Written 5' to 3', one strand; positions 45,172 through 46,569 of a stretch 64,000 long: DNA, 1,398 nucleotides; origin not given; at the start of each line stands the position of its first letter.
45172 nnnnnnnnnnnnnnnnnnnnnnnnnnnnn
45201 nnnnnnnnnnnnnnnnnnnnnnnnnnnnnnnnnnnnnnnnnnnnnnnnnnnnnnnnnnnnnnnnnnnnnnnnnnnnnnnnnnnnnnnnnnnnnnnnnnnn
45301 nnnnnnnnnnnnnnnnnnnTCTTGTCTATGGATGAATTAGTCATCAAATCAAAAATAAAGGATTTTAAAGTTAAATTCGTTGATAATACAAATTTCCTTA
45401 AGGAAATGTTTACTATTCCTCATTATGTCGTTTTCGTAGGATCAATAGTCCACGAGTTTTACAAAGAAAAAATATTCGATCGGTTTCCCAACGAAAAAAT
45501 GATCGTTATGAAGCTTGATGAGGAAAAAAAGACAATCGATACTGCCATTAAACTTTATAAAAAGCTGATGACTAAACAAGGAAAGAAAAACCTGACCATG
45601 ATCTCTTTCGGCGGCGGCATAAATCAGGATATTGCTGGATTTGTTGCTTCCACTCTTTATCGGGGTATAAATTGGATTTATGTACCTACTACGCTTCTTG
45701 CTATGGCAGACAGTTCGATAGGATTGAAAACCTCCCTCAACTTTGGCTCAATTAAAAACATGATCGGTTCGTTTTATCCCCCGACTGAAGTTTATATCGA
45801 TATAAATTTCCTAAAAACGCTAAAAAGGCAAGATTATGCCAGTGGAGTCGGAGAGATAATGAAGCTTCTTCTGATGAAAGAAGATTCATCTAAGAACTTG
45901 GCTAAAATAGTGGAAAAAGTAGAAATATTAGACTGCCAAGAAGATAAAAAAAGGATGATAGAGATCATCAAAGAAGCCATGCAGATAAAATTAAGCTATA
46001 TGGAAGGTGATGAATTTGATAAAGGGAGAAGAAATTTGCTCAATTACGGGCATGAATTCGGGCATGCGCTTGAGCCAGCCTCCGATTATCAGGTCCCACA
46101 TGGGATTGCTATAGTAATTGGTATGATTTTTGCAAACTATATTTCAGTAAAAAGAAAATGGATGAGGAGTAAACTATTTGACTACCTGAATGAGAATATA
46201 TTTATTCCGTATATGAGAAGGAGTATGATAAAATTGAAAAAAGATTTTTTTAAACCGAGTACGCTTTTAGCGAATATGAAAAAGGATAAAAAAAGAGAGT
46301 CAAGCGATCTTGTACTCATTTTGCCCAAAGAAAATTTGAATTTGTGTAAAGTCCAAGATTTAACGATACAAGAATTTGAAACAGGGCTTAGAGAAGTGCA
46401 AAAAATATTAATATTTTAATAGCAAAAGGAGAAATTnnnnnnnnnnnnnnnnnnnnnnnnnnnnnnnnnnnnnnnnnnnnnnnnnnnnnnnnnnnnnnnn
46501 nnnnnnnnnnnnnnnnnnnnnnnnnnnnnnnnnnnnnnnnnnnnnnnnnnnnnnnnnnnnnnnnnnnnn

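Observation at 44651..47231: Dehydroquinate-synthase-like sugar-phosphate cyclase with SDR and aldolase-like partners in a glycan locus; split transketolase nearby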

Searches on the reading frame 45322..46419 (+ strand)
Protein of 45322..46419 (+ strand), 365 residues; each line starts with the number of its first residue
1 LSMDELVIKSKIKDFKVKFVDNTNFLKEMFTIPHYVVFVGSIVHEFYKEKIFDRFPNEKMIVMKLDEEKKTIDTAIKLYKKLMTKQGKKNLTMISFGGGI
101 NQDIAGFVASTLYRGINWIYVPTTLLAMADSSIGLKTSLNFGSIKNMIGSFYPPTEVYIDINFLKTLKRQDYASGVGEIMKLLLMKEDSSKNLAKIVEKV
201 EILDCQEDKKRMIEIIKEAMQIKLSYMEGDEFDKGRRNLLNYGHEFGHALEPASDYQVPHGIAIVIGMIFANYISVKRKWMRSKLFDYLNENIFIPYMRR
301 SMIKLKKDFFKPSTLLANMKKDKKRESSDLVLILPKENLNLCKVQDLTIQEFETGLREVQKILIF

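Call 4: search_protein_families(library=pfam, proteins=[window:45322-46419:+], max_evalue=0.01)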
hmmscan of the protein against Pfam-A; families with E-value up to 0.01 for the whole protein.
window:45322-46419:+ (365 aa): 2 families
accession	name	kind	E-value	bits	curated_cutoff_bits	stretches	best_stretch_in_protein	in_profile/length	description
PF01761.26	DHQ_synthase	-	1.5e-36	124.9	24.2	1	61-172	2-113/115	3-dehydroquinate synthase N-terminal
PF24621.2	DHQS_C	-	9.8e-27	94.1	27.6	1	175-324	1-143/144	3-dehydroquinate synthase C-terminal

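Call 5: search_protein_families(library=ncbifam, proteins=[window:45322-46419:+], max_evalue=0.01)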
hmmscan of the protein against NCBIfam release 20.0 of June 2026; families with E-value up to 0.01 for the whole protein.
window:45322-46419:+ (365 aa): 6 families
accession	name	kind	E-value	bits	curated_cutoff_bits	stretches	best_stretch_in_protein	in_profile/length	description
TIGR04425.1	P_lya_rel_AroB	hypoth_equivalog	6e-113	377.4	400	1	8-360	1-345/348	AroB-related putative sugar phosphate phospholyase (cyclizing)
TIGR01357.1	aroB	equivalog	2e-77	260.7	305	1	56-337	49-324/344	3-dehydroquinate synthase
NF004852.0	PRK06203.1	equivalog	2.6e-44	151.7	333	1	59-283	91-314/407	3-dehydroquinate synthase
NF010627.0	PRK14021.1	equivalog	4.3e-41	140.9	565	1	61-337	241-518/542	bifunctional shikimate kinase/3-dehydroquinate synthase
NF010556.0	PRK13951.1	equivalog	1.1e-36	126.8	560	1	49-348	197-486/492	bifunctional shikimate kinase AroK/3-dehydroquinate synthase AroB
NF002022.0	PRK00843.1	equivalog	1.3e-07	30.9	413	1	26-181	28-174/350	NAD(P)-dependent glycerol-1-phosphate dehydrogenase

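Call 9: find_homologous_proteins(query=window:45322-46419:+, max_evalue=1e-10)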
Query window:45322-46419:+ (365 aa): 6339 proteins with E <= 1e-10 among 8000 candidates; the best 120 are listed.
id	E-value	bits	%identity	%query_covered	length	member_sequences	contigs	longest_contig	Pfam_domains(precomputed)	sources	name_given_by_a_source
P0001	3.2e-169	580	72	98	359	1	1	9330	PF24621.3,PF01761.27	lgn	-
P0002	3.1e-163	561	69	99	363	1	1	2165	PF24621.3,PF01761.27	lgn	-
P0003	3.4e-158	544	68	98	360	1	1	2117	PF24621.3,PF01761.27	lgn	-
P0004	2.6e-155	535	65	98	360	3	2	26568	PF24621.3,PF01761.27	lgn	-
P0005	3.5e-153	528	63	99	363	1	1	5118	PF24621.3,PF01761.27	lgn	-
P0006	4.1e-142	491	59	99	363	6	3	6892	PF24621.3,PF01761.27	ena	-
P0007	7.9e-142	490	58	99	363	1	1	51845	PF24621.3,PF01761.27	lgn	-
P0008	3.5e-141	488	60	99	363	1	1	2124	PF24621.3,PF01761.27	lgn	-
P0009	4.9e-139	481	59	99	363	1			PF24621.3,PF01761.27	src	-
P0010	2.2e-138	479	59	99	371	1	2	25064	PF24621.3,PF01761.27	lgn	-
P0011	1.5e-136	473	57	99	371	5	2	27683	PF24621.3,PF01761.27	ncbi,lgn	-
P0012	4.7e-136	471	62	95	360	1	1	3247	PF24621.3,PF01761.27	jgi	jgi:3-dehydroquinate synthase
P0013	6.6e-136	471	59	99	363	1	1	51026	PF24621.3,PF01761.27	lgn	-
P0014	7.5e-136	471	59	99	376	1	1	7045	PF24621.3,PF01761.27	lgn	-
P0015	8.0e-136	471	59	99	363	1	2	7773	PF24621.3,PF01761.27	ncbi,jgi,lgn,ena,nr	ncbi:hypothetical protein KKF69_02520 [Patescibacteria group bacterium]|nr:hypothetical protein [Pat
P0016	3.2e-134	465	57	99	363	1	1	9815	PF24621.3,PF01761.27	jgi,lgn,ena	-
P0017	7.3e-134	464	58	99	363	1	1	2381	PF24621.3,PF01761.27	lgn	-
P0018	2.8e-133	462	57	99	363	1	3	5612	PF24621.3,PF01761.27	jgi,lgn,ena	-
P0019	2.7e-132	459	58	99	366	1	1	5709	PF24621.3,PF01761.27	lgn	-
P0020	5.2e-132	458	57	98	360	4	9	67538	PF24621.3,PF01761.27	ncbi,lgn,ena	-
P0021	7.5e-132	457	57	99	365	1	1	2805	PF24621.3,PF01761.27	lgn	-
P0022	2.4e-131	456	57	99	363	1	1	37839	PF13685.13,PF24621.3,PF01761.27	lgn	-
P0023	2.5e-131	456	56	99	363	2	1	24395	PF24621.3,PF01761.27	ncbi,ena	-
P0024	2.7e-131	456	58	98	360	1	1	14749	PF24621.3,PF01761.27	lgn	-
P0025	3.1e-131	455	57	99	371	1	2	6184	PF24621.3,PF01761.27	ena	-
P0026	4.2e-131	455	57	98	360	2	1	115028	PF24621.3,PF01761.27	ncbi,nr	ncbi:MAG: iron-containing alcohol dehydrogenase [Candidatus Levybacteria bacterium]|nr:iron-containi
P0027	5.8e-131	455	56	99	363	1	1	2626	PF24621.3,PF01761.27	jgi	jgi:3-dehydroquinate synthase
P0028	7.8e-131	454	57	99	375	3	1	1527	PF24621.3,PF01761.27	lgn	-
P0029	8.1e-131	454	57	98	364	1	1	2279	PF24621.3,PF01761.27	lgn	-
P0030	8.5e-131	454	55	99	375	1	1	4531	PF24621.3,PF01761.27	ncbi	-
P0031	8.7e-131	454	57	99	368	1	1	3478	PF24621.3,PF01761.27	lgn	-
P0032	9.7e-131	454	57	99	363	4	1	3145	PF24621.3,PF01761.27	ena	-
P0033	1.9e-130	453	55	99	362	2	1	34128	PF24621.3,PF01761.27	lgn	-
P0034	2.1e-130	453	58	98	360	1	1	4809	PF24621.3,PF01761.27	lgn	-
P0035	2.4e-130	453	57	98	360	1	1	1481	PF24621.3,PF01761.27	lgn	-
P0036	2.7e-130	452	57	98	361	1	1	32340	PF24621.3,PF01761.27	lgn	-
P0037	3.2e-130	452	59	98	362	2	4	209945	PF24621.3,PF01761.27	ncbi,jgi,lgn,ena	-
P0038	3.7e-130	452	57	99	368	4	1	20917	PF24621.3,PF01761.27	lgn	-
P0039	1.6e-129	450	55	98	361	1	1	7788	PF24621.3,PF01761.27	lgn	-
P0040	1.8e-129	450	56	98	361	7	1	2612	PF24621.3,PF01761.27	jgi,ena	-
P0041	2.1e-129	449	57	98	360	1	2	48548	PF24621.3,PF01761.27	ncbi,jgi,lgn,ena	-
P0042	3.2e-129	449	57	99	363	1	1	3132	PF24621.3,PF01761.27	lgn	-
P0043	3.6e-129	449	56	98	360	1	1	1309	PF24621.3,PF01761.27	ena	-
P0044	4.1e-129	448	57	99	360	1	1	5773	PF24621.3,PF01761.27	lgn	-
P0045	8.0e-129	448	57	98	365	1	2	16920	PF24621.3,PF01761.27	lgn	-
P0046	1.1e-128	447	56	96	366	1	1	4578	PF24621.3,PF01761.27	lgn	-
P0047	1.8e-128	446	53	99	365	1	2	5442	PF24621.3,PF01761.27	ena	-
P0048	2.7e-128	446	56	99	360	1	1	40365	PF24621.3,PF01761.27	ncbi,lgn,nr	ncbi:3-dehydroquinate synthase [Candidatus Roizmanbacteria bacterium]|nr:3-dehydroquinate synthase [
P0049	2.9e-128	446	54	99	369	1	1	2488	PF24621.3,PF01761.27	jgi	jgi:3-dehydroquinate synthase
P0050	3.6e-128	445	56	96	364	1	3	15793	PF24621.3,PF01761.27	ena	-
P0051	4.0e-128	445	56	99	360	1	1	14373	PF24621.3,PF01761.27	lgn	-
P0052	4.0e-128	445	57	98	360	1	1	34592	PF24621.3,PF01761.27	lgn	-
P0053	7.5e-128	444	56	99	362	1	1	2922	PF24621.3,PF01761.27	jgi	-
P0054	7.8e-128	444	57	99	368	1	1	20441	PF24621.3,PF01761.27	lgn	-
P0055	9.4e-128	444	57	99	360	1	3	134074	PF24621.3,PF01761.27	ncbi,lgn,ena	-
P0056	1.1e-127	444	55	99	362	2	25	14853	PF24621.3,PF01761.27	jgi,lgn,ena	-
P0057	1.4e-127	443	56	99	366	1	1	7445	PF24621.3,PF01761.27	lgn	-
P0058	3.4e-127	442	56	99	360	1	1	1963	PF24621.3,PF01761.27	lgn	-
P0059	3.9e-127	442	55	99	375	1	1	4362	PF24621.3,PF01761.27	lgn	-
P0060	7.4e-127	441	55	99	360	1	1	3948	PF24621.3,PF01761.27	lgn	-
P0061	9.8e-127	441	55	99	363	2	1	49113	PF24621.3,PF01761.27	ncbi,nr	ncbi:MAG TPA: hypothetical protein VNW29_08145 [Candidatus Sulfotelmatobacter sp.]|nr:hypothetical p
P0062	1.3e-126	440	55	99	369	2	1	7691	PF24621.3,PF01761.27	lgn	-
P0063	1.4e-126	440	55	99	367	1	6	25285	PF24621.3,PF01761.27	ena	-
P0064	1.4e-126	440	55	98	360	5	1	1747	PF24621.3,PF01761.27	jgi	jgi:3-dehydroquinate synthase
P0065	2.6e-126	439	56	99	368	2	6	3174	PF24621.3,PF01761.27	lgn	-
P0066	2.7e-126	439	55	99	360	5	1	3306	PF24621.3,PF01761.27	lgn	-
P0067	6.1e-126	438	56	99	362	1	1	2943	PF24621.3,PF01761.27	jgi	jgi:3-dehydroquinate synthase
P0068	9.3e-126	437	55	99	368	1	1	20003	PF24621.3,PF01761.27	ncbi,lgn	-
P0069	9.6e-126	437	55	99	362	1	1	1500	PF24621.3,PF01761.27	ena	-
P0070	9.9e-126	437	56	99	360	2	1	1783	PF24621.3,PF01761.27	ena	-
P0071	1.1e-125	437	54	99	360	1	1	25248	PF24621.3,PF01761.27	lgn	-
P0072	1.6e-125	437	54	99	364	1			PF24621.3,PF01761.27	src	-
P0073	2.6e-125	436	55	99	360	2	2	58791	PF24621.3,PF01761.27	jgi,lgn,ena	-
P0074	2.7e-125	436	54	99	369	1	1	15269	PF24621.3,PF01761.27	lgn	-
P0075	3.1e-125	436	55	99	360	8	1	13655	PF24621.3,PF01761.27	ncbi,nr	ncbi:conserved hypothetical protein [Candidatus Roizmanbacteria bacterium]|nr:conserved hypothetical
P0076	3.3e-125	436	54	99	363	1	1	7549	PF24621.3,PF01761.27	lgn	-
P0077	3.4e-125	436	54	99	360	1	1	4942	PF24621.3,PF01761.27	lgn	-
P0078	4.0e-125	435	54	99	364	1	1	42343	PF24621.3,PF01761.27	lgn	-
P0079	5.7e-125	435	53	99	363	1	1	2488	PF24621.3,PF01761.27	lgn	-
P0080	9.7e-125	434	55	99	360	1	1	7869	PF24621.3,PF01761.27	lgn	-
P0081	1.1e-124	434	54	99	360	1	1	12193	PF24621.3,PF01761.27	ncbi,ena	-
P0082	1.1e-124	434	54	99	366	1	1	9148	PF24621.3,PF01761.27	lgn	-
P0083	1.5e-124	433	54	99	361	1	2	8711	PF24621.3,PF01761.27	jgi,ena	-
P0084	1.8e-124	433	55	99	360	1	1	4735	PF24621.3,PF01761.27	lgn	-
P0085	2.8e-124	433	53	99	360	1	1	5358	PF24621.3,PF01761.27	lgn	-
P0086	3.6e-124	432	54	99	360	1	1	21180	PF24621.3,PF01761.27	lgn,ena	-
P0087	4.1e-124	432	54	99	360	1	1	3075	PF24621.3,PF01761.27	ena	-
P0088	6.3e-124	431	53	99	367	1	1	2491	PF24621.3,PF01761.27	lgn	-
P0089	6.4e-124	431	52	99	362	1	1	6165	PF24621.3,PF01761.27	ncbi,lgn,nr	ncbi:hypothetical protein HY950_03300 [Candidatus Gottesmanbacteria bacterium]|nr:hypothetical prote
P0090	7.5e-124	431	53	98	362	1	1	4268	PF24621.3,PF01761.27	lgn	-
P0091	8.5e-124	431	55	99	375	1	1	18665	PF24621.3,PF01761.27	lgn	-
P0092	1.0e-123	431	54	99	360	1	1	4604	PF24621.3,PF01761.27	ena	-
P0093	1.4e-123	430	54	99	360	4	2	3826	PF24621.3,PF01761.27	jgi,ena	-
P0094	1.5e-123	430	54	99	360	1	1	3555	PF24621.3,PF01761.27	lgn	-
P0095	1.6e-123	430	53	99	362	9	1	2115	PF24621.3,PF01761.27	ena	-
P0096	2.1e-123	430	52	99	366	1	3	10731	PF24621.3,PF01761.27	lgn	-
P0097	3.1e-123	429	52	99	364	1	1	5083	PF24621.3,PF01761.27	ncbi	-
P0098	9.9e-123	427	54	98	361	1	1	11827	PF24621.3,PF01761.27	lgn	-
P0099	4.4e-122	425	54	99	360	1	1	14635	PF24621.3,PF01761.27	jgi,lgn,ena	-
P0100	4.4e-122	425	54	96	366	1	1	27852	PF24621.3,PF01761.27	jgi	jgi:3-dehydroquinate synthase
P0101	5.2e-122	425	54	98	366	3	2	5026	PF24621.3,PF01761.27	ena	-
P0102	6.8e-122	425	54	99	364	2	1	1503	PF24621.3,PF01761.27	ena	-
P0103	7.7e-122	425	54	99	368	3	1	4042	PF24621.3,PF01761.27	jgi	-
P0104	1.9e-121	423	51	99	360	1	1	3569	PF24621.3,PF01761.27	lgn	-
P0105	3.1e-121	423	57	91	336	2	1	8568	PF24621.3,PF01761.27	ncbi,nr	ncbi:hypothetical protein HY612_05960, partial [Candidatus Roizmanbacteria bacterium]|nr:hypothetica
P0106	3.1e-121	423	52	99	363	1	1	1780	PF24621.3,PF01761.27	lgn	-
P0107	4.1e-121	422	54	99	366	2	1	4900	PF24621.3,PF01761.27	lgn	-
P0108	6.2e-121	422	52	99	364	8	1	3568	PF24621.3,PF01761.27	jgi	-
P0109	6.6e-121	421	51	99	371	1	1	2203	PF24621.3,PF01761.27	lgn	-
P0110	2.4e-120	420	53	99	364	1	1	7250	PF24621.3,PF01761.27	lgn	-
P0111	3.2e-120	419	53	98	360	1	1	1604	PF24621.3,PF01761.27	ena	-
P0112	3.3e-120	419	54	97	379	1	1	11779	PF24621.3,PF01761.27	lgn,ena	-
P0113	3.5e-120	419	55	99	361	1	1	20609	PF24621.3,PF01761.27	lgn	-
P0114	1.7e-119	417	53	98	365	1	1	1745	PF24621.3,PF01761.27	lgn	-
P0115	4.5e-119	415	53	99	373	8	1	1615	PF24621.3,PF01761.27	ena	-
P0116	6.2e-119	415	53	96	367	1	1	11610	PF24621.3,PF01761.27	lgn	-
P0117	8.3e-119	415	50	99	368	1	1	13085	PF24621.3,PF01761.27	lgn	-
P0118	1.7e-118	414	53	99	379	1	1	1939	PF24621.3,PF01761.27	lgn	-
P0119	2.1e-118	413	51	97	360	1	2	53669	PF24621.3,PF01761.27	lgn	-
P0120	6.1e-118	412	54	98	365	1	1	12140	PF24621.3,PF01761.27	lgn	-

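Call 11: find_encoding_contigs(protein=P0037, flank=10000, max_places=2)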
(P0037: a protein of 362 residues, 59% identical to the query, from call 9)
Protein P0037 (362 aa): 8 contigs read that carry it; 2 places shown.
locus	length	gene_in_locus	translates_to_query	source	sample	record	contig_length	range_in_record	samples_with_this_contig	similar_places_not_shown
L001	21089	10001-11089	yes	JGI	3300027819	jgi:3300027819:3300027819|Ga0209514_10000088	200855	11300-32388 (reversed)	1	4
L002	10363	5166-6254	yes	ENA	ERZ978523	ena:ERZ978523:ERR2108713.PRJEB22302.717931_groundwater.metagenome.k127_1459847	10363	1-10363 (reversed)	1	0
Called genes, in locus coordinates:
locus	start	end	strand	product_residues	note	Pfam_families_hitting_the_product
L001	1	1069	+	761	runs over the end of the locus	PF00535:Glycos_transf_2, PF13231:PMT_2 (weak)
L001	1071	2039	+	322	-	PF00106:adh_short (weak), PF01073:3Beta_HSD, PF01370:Epimerase, PF02719:Polysacc_synt_2, PF04321:RmlD_sub_bind, PF07993:NAD_binding_4 (faint), PF13460:NAD_binding_10 (faint), PF16363:GDP_Man_Dehyd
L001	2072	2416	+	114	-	PF05635:23S_rRNA_IVP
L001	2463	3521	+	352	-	PF13439:Glyco_transf_4, PF13579:Glyco_trans_4_4 (weak), PF00534:Glycos_transf_1, PF13692:Glyco_trans_1_4, PF13524:Glyco_trans_1_2, PF20706:GT4-conflict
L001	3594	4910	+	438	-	PF01943:Polysacc_synt, PF13440:Polysacc_synt_3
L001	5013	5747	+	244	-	PF00535:Glycos_transf_2, PF10111:Glyco_tranf_2_2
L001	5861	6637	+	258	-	PF00483:NTP_transferase, PF12804:NTP_transf_3 (faint)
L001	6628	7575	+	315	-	PF00106:adh_short (weak), PF01073:3Beta_HSD, PF01370:Epimerase, PF02719:Polysacc_synt_2, PF04321:RmlD_sub_bind, PF16363:GDP_Man_Dehyd, PF07993:NAD_binding_4 (weak)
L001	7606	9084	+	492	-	PF14010:PEPcase_2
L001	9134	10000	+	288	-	PF00923:TAL_FSA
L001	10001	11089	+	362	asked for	PF01761:DHQ_synthase, PF24621:DHQS_C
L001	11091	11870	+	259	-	PF03328:HpcH_HpaI (faint)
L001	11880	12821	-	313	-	-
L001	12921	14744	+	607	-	PF02776:TPP_enzyme_N, PF00205:TPP_enzyme_M, PF02775:TPP_enzyme_C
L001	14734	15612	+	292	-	PF01370:Epimerase, PF04321:RmlD_sub_bind, PF16363:GDP_Man_Dehyd (faint)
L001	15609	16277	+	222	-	PF01370:Epimerase (weak), PF04321:RmlD_sub_bind (weak), PF13561:adh_short_C2, PF00106:adh_short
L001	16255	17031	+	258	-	PF00535:Glycos_transf_2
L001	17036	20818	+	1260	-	PF13231:PMT_2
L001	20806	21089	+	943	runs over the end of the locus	-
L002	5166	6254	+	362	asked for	PF01761:DHQ_synthase, PF24621:DHQS_C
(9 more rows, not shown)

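Call 12: find_encoding_contigs(protein=P0026, flank=10000, max_places=2)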
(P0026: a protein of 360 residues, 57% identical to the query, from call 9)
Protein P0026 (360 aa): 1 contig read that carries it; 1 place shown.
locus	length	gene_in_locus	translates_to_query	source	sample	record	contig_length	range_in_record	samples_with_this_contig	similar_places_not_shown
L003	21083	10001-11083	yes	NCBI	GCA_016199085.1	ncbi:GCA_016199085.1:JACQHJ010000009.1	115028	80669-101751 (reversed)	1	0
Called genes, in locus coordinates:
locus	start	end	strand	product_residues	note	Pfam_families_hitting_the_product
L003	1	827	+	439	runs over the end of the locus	PF13231:PMT_2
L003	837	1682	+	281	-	PF02353:CMAS (weak), PF13489:Methyltransf_23, PF05175:MTS, PF08241:Methyltransf_11, PF08242:Methyltransf_12, PF13649:Methyltransf_25, PF13847:Methyltransf_31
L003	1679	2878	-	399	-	PF01041:DegT_DnrJ_EryC1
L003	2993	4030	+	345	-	PF00535:Glycos_transf_2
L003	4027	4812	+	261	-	PF00483:NTP_transferase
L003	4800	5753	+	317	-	PF00106:adh_short (faint), PF01073:3Beta_HSD, PF01370:Epimerase, PF02719:Polysacc_synt_2, PF04321:RmlD_sub_bind, PF16363:GDP_Man_Dehyd, PF07993:NAD_binding_4 (weak)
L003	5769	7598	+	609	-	PF02776:TPP_enzyme_N, PF00205:TPP_enzyme_M, PF02775:TPP_enzyme_C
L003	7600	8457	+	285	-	PF01370:Epimerase, PF04321:RmlD_sub_bind, PF16363:GDP_Man_Dehyd (faint)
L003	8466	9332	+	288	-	PF00923:TAL_FSA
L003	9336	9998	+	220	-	PF13561:adh_short_C2, PF00106:adh_short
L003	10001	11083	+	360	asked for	PF01761:DHQ_synthase, PF24621:DHQS_C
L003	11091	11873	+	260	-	PF03328:HpcH_HpaI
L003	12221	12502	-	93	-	PF07578:LAB_N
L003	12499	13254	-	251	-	PF01209:Ubie_methyltran (weak), PF08003:Methyltransf_9 (faint), PF13489:Methyltransf_23, PF05175:MTS (weak), PF13847:Methyltransf_31, PF08241:Methyltransf_11, PF08242:Methyltransf_12, PF13649:Methyltransf_25, +1 more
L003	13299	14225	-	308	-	-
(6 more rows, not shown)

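Call 14: search_solved_structures(query=window:45322-46419:+, max_evalue=0.00001, show_alignments=0)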
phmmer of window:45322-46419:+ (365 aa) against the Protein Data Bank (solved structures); distinct sequences matched with E-value up to 0.00001: 16.
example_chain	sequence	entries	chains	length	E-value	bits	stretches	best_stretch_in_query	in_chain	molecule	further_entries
3clh_A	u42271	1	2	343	2.6e-42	148.2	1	4-336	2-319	3-dehydroquinate synthase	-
1xag_A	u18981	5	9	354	2.2e-40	141.8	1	38-350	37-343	3-dehydroquinate synthase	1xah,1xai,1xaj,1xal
5hvn_A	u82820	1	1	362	3.3e-39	138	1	32-351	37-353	3-dehydroquinate synthase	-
6lk2_A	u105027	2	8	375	5.9e-38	133.9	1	62-336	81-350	3-dehydroquinate synthase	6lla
3zok_A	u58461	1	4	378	8.6e-38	133.3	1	35-287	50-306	3-DEHYDROQUINATE SYNTHASE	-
6c5c_A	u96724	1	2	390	1.1e-36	129.8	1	47-271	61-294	3-dehydroquinate synthase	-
7u5s_A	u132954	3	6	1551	1.9e-35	125.6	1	47-271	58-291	Pentafunctional AROM polypeptide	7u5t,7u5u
1dqs_A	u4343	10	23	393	4.1e-35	124.5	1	89-270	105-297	PROTEIN (3-DEHYDROQUINATE SYNTHASE) | 3-DEHYDROQUINATE SYNTHASE | Pentafunctional AROM polypeptide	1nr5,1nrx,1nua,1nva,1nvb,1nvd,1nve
1ujn_A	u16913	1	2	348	1.6e-34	122.6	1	67-274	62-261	dehydroquinate synthase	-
3okf_A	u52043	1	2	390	2.7e-34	121.9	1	65-336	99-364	3-dehydroquinate synthase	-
6hqv_A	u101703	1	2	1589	2.9e-34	121.7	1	69-328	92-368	Pentafunctional AROM polypeptide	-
3qbd_A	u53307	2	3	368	1.4e-33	119.5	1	88-273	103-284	3-dehydroquinate synthase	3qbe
2d2x_A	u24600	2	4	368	1.2e-32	116.5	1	41-277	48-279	2-deoxy-scyllo-inosose synthase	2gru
5eks_A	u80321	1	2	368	4.3e-32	114.6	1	66-334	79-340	3-dehydroquinate synthase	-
4p53_A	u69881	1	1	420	1.2e-23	86.8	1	62-278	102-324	Cyclase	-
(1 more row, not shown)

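Call 50: search_protein_families(library=pfam, proteins=[L040:5142-6806:+, L047:9749-11068:+, L047:7093-8709:+, L047:4579-6018:+, L076:10793-11461:+, L076:11352-12209:+, L076:12260-13411:+, L076:7704-8810:-], max_evalue=0.001)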
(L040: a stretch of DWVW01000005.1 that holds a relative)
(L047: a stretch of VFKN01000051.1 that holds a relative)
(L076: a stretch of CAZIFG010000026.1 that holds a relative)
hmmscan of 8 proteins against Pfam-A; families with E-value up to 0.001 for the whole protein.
L040:5142-6806:+ (554 aa): 2 families
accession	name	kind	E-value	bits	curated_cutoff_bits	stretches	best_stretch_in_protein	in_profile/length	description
PF01761.26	DHQ_synthase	-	3.4e-31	107.7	24.2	1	258-367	4-113/115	3-dehydroquinate synthase N-terminal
PF24621.2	DHQS_C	-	3.8e-29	101.9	27.6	1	370-513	1-143/144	3-dehydroquinate synthase C-terminal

L047:9749-11068:+ (439 aa): 4 families
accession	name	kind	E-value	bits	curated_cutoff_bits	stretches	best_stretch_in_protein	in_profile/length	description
PF01761.26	DHQ_synthase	-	8.8e-35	119.3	24.2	1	140-249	2-111/115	3-dehydroquinate synthase N-terminal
PF24621.2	DHQS_C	-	1e-31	110.3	27.6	1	254-397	1-143/144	3-dehydroquinate synthase C-terminal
PF02775.26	TPP_enzyme_C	-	7.2e-18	65.3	21.9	1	1-77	58-135/151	Thiamine pyrophosphate enzyme, C-terminal TPP binding domain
PF13685.12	Fe-ADH_2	-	5.3e-05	23.7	28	1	98-204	7-108/149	Iron-containing alcohol dehydrogenase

L047:7093-8709:+ (538 aa): 3 families
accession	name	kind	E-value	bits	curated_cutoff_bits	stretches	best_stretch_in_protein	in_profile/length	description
PF00456.26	Transketolase_N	-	5.4e-49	167.4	22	1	274-529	4-270/334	Transketolase, thiamine diphosphate binding domain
PF13292.11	DXP_synthase_N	-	3.7e-05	23.6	21.2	1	275-456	21-188/274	1-deoxy-D-xylulose-5-phosphate synthase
PF00676.26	E1_dh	-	0.00069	19.1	22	0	366-484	87-203/300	Dehydrogenase E1 component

L047:4579-6018:+ (479 aa): 0 families

L076:10793-11461:+ (222 aa): 2 families
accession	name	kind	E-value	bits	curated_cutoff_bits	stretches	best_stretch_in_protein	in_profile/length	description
PF06508.19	QueC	-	2.6e-71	239.9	22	1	7-210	2-209/210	Queuosine biosynthesis protein QueC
PF02568.20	ThiI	-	0.00036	20.7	20.5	0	4-121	3-115/197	Thiamine biosynthesis protein (ThiI)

L076:11352-12209:+ (285 aa): 0 families

L076:12260-13411:+ (383 aa): 0 families

L076:7704-8810:- (368 aa): 8 families
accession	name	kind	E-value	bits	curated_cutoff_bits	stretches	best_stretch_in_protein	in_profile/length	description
PF05496.18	RuvB_N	-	4.2e-81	270.8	27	1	45-203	1-159/159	Holliday junction DNA helicase RuvB P-loop domain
PF17864.7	AAA_lid_4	-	6.1e-30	103.2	27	1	206-279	1-74/74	RuvB AAA lid domain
PF05491.19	RuvB_C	-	3.5e-27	94.6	24.7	1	281-350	2-71/72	RuvB C-terminal winged helix domain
PF00004.35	AAA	-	3.1e-21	76.6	21.2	1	80-202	1-128/131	ATPase family associated with various cellular activities (AAA)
PF07728.20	AAA_5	-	1.1e-09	38.8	22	1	79-197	1-139/139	AAA domain (dynein-related subfamily)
PF13191.12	AAA_16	-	3.4e-05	24.8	32.6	1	53-100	2-47/167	AAA ATPase domain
PF01078.27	Mg_chelatase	-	6.7e-05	22.8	20.3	0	51-97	3-42/207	Magnesium chelatase, subunit ChlI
PF06068.19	TIP49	-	0.00062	19.5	23.8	0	49-106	22-79/347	TIP49 P-loop domain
